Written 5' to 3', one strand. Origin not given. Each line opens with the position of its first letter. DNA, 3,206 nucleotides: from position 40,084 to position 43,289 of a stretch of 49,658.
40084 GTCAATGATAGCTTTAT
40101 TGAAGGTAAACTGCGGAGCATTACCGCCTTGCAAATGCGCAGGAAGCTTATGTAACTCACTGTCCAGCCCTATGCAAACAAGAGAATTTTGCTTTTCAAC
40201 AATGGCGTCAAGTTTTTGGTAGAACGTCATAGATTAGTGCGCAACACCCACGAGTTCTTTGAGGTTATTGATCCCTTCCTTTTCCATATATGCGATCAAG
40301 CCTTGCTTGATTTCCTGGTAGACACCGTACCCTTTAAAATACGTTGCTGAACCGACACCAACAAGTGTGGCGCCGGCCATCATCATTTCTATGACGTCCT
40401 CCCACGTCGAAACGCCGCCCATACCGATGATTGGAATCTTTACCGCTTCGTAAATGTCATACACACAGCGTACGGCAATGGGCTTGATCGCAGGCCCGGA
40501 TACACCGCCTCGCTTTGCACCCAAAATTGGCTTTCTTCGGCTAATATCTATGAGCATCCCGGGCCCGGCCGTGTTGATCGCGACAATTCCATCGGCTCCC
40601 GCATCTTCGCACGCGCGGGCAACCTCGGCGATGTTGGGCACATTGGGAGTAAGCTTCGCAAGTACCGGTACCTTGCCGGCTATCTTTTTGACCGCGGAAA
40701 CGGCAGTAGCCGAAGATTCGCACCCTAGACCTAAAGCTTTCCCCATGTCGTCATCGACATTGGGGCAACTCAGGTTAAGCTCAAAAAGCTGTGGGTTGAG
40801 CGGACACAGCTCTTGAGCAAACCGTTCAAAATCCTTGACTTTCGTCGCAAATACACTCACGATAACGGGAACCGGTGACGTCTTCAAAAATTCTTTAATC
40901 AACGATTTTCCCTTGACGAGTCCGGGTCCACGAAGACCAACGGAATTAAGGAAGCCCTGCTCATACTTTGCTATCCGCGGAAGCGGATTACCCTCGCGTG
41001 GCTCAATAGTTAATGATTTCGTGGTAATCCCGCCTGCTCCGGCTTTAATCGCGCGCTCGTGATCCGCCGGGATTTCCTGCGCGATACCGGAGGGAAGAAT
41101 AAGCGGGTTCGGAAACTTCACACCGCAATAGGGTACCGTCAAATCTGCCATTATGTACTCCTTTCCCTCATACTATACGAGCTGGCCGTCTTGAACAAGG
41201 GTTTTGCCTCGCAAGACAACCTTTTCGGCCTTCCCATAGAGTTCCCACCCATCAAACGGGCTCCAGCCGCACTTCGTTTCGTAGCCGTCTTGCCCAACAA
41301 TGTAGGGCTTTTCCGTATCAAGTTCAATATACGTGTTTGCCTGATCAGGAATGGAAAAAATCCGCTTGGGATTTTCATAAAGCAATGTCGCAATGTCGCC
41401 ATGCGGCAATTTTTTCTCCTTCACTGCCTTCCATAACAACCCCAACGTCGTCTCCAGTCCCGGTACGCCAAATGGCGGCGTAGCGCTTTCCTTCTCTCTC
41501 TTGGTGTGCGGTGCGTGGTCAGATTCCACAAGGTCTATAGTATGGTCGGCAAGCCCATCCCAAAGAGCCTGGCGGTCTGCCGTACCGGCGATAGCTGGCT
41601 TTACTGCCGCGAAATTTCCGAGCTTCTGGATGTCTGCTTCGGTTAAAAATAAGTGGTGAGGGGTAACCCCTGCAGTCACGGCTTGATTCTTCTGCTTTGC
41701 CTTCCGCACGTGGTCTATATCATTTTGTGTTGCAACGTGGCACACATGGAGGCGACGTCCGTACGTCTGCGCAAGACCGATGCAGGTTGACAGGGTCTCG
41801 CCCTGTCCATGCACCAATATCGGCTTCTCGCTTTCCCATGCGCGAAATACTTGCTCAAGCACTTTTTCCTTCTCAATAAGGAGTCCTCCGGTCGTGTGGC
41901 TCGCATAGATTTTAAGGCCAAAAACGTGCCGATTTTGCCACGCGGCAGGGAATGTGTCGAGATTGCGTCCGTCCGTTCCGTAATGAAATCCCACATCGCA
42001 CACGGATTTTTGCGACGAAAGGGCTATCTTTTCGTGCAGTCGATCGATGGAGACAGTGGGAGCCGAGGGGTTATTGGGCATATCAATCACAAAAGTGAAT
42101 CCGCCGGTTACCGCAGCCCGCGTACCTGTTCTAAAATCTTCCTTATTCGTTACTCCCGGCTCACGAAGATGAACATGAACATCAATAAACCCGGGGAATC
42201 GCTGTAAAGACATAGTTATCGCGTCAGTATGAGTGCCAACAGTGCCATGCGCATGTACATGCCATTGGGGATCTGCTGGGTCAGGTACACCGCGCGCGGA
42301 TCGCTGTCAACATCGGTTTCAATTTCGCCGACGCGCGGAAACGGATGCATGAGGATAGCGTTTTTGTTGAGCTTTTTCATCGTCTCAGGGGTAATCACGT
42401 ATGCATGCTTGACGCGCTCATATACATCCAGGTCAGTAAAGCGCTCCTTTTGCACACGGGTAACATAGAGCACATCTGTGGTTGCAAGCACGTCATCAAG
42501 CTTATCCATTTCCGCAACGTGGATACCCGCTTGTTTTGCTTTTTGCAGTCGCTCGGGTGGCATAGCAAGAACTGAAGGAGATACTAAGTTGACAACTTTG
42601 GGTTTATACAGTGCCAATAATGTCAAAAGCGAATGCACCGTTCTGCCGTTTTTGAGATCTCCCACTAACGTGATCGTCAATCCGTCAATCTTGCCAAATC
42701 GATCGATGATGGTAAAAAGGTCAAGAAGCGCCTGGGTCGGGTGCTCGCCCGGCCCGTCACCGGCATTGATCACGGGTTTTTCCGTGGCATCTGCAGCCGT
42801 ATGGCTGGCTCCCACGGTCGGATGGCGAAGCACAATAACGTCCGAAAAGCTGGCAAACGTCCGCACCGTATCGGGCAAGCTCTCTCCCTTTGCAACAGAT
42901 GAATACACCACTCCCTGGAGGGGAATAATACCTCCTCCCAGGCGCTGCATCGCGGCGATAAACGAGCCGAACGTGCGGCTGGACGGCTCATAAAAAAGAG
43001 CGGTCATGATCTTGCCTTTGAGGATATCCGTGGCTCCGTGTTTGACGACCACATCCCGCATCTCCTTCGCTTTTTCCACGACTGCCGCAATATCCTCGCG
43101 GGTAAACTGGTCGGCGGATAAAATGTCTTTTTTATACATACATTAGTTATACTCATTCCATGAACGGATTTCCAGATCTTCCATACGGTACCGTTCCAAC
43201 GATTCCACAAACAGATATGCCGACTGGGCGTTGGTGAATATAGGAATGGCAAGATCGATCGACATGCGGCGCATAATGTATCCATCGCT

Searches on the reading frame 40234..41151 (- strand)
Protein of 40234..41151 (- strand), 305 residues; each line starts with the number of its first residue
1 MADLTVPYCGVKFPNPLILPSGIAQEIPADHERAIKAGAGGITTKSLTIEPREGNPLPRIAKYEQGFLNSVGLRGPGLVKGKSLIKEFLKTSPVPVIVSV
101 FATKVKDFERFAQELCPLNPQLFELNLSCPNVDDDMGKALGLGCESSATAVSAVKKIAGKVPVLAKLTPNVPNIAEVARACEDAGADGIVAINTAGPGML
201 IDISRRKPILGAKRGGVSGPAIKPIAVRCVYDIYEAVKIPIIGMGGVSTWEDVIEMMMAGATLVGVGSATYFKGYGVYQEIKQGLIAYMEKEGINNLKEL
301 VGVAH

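Call 86: search_protein_families(library=pfam, proteins=[window:40234-41151:-], max_evalue=0.0001)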
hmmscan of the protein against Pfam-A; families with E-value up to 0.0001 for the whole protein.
window:40234-41151:- (305 aa): 1 family
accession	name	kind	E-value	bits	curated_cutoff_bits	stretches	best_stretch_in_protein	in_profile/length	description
PF01180.27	DHO_dh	-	4.8e-71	239.8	27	1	4-289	2-291/291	Dihydroorotate dehydrogenase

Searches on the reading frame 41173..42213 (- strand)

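Call 86: search_protein_families(library=pfam, proteins=[window:41173-42213:-], max_evalue=0.0001)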
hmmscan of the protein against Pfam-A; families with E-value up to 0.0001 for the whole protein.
window:41173-42213:- (346 aa): 1 family
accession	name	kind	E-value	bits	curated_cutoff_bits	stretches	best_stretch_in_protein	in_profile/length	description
PF01979.26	Amidohydro_1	-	1.4e-09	38.1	25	1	6-79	3-83/345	Amidohydrolase family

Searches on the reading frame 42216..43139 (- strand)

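Call 86: search_protein_families(library=pfam, proteins=[window:42216-43139:-], max_evalue=0.0001)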
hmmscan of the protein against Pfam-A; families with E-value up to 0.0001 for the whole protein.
window:42216-43139:- (307 aa): 2 families
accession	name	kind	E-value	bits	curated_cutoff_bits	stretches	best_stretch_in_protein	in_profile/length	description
PF02729.26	OTCace_N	-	5.1e-40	137.4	29.9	1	4-145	1-147/148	Aspartate/ornithine carbamoyltransferase, carbamoyl-P binding domain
PF00185.30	OTCace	-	9.6e-30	104.1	29.4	1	152-303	1-156/157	Aspartate/ornithine carbamoyltransferase, Asp/Orn binding domain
